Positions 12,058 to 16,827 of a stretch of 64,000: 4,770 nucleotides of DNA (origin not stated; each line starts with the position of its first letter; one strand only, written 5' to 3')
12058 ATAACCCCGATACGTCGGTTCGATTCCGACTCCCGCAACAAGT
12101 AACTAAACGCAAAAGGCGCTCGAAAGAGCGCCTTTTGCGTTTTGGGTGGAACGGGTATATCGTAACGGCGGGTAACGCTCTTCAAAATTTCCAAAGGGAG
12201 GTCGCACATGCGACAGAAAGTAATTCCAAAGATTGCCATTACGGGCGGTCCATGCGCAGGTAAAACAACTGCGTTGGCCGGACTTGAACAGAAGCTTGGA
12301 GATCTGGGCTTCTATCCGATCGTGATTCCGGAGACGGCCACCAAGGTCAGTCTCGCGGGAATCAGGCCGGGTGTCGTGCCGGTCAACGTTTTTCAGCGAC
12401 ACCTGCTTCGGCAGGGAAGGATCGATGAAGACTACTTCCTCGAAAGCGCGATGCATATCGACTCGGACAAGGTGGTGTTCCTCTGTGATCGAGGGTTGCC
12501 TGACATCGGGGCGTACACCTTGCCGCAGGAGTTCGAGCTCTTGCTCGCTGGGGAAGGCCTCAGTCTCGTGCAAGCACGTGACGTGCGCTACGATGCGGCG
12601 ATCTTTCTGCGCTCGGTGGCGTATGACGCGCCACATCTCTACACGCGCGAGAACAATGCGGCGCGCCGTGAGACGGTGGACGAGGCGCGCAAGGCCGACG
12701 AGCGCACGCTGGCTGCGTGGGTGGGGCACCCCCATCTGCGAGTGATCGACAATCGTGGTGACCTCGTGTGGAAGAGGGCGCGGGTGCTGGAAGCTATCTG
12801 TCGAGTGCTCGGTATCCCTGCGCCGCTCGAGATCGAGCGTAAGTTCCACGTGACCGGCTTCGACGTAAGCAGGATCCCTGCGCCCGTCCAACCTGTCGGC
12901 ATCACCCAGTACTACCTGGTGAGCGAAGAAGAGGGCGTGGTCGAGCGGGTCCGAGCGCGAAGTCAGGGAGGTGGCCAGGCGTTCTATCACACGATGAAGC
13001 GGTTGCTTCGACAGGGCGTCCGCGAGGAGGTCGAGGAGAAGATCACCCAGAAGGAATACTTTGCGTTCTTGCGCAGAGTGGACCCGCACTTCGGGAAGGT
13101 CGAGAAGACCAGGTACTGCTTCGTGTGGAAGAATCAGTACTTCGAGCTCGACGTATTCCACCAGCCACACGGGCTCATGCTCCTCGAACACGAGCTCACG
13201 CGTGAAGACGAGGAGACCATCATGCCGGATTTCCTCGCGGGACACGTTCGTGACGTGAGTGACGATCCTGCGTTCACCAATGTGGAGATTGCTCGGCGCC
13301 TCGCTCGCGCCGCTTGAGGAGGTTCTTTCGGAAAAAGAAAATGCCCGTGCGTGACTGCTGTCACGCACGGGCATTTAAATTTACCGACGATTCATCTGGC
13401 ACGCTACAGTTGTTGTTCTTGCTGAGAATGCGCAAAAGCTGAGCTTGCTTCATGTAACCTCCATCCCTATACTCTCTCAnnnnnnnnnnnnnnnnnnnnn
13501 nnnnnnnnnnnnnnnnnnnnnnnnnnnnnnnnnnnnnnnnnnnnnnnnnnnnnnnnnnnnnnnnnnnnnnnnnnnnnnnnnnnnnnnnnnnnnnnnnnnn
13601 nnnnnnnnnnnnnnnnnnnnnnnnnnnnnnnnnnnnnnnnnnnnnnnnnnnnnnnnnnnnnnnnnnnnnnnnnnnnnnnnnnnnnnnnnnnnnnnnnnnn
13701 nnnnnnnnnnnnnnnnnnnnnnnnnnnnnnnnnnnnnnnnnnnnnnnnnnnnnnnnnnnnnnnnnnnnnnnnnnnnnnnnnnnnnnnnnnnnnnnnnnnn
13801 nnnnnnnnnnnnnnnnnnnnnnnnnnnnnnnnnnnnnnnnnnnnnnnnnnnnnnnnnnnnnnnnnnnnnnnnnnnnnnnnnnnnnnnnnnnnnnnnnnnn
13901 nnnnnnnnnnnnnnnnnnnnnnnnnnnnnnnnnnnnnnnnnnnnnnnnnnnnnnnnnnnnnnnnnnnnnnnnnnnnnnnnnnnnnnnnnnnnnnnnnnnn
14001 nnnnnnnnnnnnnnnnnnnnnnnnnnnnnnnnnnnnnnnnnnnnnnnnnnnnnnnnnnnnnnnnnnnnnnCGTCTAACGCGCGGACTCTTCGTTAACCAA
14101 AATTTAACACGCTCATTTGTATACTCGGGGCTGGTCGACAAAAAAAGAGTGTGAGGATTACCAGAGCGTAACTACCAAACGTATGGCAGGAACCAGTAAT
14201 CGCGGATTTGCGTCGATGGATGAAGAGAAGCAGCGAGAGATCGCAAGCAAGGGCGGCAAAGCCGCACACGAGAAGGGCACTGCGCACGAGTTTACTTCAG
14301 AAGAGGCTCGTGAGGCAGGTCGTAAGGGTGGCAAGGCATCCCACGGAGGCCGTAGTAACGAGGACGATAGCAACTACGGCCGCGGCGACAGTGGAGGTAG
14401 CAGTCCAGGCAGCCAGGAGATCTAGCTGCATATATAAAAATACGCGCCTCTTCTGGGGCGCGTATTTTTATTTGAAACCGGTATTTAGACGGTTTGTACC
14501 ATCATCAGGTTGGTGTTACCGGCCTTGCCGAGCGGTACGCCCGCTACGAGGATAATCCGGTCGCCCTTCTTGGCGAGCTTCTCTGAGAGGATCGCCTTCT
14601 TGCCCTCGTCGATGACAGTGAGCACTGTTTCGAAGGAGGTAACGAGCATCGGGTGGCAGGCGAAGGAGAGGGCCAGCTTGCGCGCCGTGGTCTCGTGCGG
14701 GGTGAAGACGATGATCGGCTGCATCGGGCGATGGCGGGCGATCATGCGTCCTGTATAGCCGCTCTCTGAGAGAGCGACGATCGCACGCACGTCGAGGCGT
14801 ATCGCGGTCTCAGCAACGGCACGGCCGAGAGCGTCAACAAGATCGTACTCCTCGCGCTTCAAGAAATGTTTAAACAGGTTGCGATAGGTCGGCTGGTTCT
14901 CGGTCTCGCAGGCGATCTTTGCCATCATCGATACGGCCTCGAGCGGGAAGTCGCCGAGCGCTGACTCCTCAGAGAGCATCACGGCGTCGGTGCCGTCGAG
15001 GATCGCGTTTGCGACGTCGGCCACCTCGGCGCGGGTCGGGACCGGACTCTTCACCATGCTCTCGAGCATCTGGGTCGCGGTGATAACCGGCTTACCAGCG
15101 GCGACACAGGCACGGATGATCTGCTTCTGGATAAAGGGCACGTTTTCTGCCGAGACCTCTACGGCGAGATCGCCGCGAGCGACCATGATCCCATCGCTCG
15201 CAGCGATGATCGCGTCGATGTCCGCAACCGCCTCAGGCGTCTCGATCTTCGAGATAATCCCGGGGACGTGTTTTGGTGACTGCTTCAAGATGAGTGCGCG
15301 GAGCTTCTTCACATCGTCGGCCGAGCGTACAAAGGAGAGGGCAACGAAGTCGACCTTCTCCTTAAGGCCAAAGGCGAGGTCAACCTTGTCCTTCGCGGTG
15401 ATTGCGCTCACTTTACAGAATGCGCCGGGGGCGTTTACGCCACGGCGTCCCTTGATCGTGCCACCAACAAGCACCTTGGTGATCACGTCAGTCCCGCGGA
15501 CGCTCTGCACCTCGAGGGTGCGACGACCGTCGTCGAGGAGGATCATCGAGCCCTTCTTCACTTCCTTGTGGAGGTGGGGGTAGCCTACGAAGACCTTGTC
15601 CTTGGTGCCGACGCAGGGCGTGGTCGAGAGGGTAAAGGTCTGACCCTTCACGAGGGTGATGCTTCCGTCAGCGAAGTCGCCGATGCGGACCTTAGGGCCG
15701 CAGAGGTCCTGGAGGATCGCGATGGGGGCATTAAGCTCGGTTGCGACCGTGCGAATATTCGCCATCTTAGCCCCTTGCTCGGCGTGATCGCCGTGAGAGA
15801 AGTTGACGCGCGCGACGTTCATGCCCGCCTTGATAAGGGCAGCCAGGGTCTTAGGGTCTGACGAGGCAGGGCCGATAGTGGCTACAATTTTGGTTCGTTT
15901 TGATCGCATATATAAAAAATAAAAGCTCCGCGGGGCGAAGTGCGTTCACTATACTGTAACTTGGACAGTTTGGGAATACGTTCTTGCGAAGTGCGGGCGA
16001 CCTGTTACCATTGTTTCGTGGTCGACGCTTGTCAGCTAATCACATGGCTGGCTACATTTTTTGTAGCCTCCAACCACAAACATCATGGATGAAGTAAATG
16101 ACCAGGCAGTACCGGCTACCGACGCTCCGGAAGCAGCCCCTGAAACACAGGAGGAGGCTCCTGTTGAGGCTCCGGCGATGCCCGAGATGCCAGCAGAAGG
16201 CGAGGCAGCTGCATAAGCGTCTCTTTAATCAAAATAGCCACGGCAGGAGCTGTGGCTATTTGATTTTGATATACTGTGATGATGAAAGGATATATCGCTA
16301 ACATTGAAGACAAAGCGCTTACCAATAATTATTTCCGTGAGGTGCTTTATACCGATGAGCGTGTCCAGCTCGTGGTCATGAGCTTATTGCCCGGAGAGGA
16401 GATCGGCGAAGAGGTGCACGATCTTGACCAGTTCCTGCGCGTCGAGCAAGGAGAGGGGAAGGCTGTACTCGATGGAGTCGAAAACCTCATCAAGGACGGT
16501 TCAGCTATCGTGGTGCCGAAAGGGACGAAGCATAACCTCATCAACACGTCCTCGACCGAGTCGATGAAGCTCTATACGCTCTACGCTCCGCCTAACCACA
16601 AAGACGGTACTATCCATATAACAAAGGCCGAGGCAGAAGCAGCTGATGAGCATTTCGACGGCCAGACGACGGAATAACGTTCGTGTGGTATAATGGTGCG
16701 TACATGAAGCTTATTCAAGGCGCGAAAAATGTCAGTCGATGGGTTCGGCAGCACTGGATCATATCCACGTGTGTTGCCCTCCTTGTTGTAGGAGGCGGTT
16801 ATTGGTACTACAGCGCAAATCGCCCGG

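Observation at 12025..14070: P-loop kinase-CYTH fusion and a divergent ClpP placed directly downstream of tRNA-fMet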

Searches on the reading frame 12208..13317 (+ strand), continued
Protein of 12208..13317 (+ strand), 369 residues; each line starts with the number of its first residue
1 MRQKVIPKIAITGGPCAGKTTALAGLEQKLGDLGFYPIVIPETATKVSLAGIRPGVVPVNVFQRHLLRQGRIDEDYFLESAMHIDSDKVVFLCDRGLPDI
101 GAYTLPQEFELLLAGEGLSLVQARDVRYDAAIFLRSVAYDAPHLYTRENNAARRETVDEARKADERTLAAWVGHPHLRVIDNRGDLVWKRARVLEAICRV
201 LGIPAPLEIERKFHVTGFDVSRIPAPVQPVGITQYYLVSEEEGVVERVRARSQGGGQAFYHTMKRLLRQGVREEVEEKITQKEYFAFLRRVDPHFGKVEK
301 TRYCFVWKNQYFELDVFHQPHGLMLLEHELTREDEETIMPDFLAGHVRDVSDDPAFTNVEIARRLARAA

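Call 40: search_solved_structures(query=A1, max_evalue=1, show_alignments=4)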
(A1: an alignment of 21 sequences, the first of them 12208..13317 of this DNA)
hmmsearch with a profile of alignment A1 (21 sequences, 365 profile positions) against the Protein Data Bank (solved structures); distinct sequences matched with E-value up to 1: 34.
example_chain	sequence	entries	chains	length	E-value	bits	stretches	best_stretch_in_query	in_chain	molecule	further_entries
2fbl_A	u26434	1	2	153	3.6e-18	69.1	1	207-362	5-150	hypothetical protein NE1496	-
3typ_A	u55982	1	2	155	3.6e-18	69.1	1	207-362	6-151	Uncharacterized protein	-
3ld9_A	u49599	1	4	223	0.00037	23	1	8-103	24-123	Thymidylate kinase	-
2dc4_A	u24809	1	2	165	0.0072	18.7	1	206-329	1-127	165aa long hypothetical protein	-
4mqb_A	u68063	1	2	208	0.011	18.2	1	7-118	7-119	Thymidylate kinase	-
2ccj_A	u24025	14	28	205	0.013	17.9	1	8-118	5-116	THYMIDYLATE KINASE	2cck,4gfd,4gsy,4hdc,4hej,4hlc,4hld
2ccg_A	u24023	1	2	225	0.013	17.9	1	7-110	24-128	THYMIDYLATE KINASE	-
4dwj_A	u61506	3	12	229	0.013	17.9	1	7-109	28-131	Thymidylate kinase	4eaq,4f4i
4e5u_A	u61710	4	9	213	0.015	17.6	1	8-102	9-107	Thymidylate kinase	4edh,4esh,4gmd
3uwo_A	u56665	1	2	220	0.016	17.6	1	8-102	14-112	Thymidylate kinase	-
3uxm_A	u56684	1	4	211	0.017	17.5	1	8-102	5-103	Thymidylate kinase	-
3uwk_A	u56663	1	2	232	0.019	17.4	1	8-102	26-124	Thymidylate kinase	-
7yq0_A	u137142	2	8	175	0.034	16.5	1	7-36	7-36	Adenylyl-sulfate kinase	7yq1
3dm9_B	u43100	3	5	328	0.048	16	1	7-68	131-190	Signal recognition particle receptor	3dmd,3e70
5cb6_A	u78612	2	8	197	0.05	16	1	6-39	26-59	Probable adenylyl-sulfate kinase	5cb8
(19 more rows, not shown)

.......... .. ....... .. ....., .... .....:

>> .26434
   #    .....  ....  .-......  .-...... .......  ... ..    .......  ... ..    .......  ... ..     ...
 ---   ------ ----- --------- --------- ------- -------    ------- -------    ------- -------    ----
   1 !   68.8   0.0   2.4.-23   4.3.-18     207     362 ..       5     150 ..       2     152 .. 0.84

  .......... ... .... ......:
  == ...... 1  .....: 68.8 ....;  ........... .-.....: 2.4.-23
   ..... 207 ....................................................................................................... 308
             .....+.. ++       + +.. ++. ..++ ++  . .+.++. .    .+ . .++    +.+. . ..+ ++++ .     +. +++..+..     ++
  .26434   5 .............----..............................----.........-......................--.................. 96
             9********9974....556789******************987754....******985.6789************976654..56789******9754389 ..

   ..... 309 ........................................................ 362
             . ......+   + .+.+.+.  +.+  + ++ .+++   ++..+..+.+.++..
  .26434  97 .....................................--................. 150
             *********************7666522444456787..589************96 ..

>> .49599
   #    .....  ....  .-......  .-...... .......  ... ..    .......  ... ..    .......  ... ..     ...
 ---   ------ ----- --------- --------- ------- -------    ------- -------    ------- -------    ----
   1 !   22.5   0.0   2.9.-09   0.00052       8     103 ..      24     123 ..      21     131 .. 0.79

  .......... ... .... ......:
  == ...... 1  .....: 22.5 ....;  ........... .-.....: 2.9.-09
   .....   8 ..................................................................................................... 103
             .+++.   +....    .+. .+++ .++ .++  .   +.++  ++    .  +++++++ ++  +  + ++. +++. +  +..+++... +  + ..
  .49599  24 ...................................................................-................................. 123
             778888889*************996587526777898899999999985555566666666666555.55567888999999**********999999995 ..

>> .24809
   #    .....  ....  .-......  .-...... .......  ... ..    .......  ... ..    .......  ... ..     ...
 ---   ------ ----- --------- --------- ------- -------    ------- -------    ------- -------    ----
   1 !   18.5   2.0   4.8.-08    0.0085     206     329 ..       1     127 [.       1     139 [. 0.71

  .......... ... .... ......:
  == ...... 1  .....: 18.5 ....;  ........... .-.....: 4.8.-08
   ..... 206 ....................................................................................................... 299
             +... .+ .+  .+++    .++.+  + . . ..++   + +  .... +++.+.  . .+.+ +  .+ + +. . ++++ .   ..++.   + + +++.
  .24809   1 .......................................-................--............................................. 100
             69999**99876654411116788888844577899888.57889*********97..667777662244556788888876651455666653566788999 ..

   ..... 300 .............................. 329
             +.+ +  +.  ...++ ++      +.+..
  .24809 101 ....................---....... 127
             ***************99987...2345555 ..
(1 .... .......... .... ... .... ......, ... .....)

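Call 63: find_encoding_contigs(protein=P0007, flank=6000, max_places=2)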
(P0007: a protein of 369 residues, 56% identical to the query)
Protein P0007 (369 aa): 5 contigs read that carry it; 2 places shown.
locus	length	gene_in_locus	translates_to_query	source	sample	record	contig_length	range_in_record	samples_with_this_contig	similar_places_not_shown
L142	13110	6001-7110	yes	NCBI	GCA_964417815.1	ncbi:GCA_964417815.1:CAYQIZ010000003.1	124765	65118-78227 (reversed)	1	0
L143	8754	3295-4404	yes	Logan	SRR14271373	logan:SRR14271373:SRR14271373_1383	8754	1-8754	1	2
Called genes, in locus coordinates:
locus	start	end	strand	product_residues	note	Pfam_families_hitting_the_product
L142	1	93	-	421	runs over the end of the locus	PF08245:Mur_ligase_M, PF02875:Mur_ligase_C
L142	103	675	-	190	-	PF01330:RuvA_N, PF00633:HHH (faint), PF14520:HHH_5, PF07499:RuvA_C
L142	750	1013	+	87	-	PF01649:Ribosomal_S20p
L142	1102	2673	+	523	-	PF17963:Big_9, PF17892:Cadherin_5 (weak)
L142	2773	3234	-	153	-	-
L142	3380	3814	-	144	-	-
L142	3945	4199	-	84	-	PF02201:SWIB, PF26291:SWIB_eIF2D (weak)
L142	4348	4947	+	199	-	PF13328:HD_4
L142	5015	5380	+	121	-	PF13564:DoxX_2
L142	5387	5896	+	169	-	-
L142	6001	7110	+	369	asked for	PF13238:AAA_18 (faint), PF13521:AAA_28, PF02223:Thymidylate_kin (weak)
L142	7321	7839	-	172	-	-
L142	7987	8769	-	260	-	PF01978:TrmB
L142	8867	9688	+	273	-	-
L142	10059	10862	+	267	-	-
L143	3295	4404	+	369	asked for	PF13238:AAA_18 (faint), PF13521:AAA_28, PF02223:Thymidylate_kin (weak)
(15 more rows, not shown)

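Call 76: search_protein_families(library=phrogs, proteins=[window:12208-13317:+], max_evalue=0.001)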
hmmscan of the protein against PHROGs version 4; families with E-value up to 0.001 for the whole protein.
window:12208-13317:+ (369 aa): 1 family
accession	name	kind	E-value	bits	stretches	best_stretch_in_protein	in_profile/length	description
phrog_6660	-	unknown function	1.2e-13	52.3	1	207-366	3-154/157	-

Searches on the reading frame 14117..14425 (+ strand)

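Call 4: search_protein_families(library=pfam, proteins=[window:14117-14425:+], max_evalue=0.1)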
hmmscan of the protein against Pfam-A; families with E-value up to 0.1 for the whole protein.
window:14117-14425:+ (102 aa): 1 family
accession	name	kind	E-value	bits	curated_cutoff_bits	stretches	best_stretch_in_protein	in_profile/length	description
PF10685.14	KGG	-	3.4e-18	65.9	20.4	2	30-51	1-22/22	Stress-induced bacterial acidophilic repeat motif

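Call 5: search_protein_families(library=ncbifam, proteins=[window:14117-14425:+], max_evalue=0.1)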
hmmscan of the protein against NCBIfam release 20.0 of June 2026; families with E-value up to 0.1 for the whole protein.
window:14117-14425:+ (102 aa): 0 families

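Call 30: search_protein_families(library=padloc, proteins=[window:14117-14425:+], max_evalue=0.01)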
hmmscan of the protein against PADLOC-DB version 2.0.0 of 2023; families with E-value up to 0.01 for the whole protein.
window:14117-14425:+ (102 aa): 0 families

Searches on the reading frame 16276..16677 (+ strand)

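Call 4: search_protein_families(library=pfam, proteins=[window:16276-16677:+], max_evalue=0.1)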
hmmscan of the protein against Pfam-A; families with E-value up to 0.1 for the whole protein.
window:16276-16677:+ (133 aa): 3 families
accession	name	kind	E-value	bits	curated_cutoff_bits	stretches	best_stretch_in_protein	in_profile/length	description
PF07883.17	Cupin_2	-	2.9e-13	49.8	27.2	1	34-102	2-69/70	Cupin domain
PF02311.25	AraC_binding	-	0.0039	17.3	21.1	1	39-106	12-78/135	AraC-like ligand binding domain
PF05899.18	Cupin_3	-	0.07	13.3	23.5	1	30-85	7-61/74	EutQ-like cupin domain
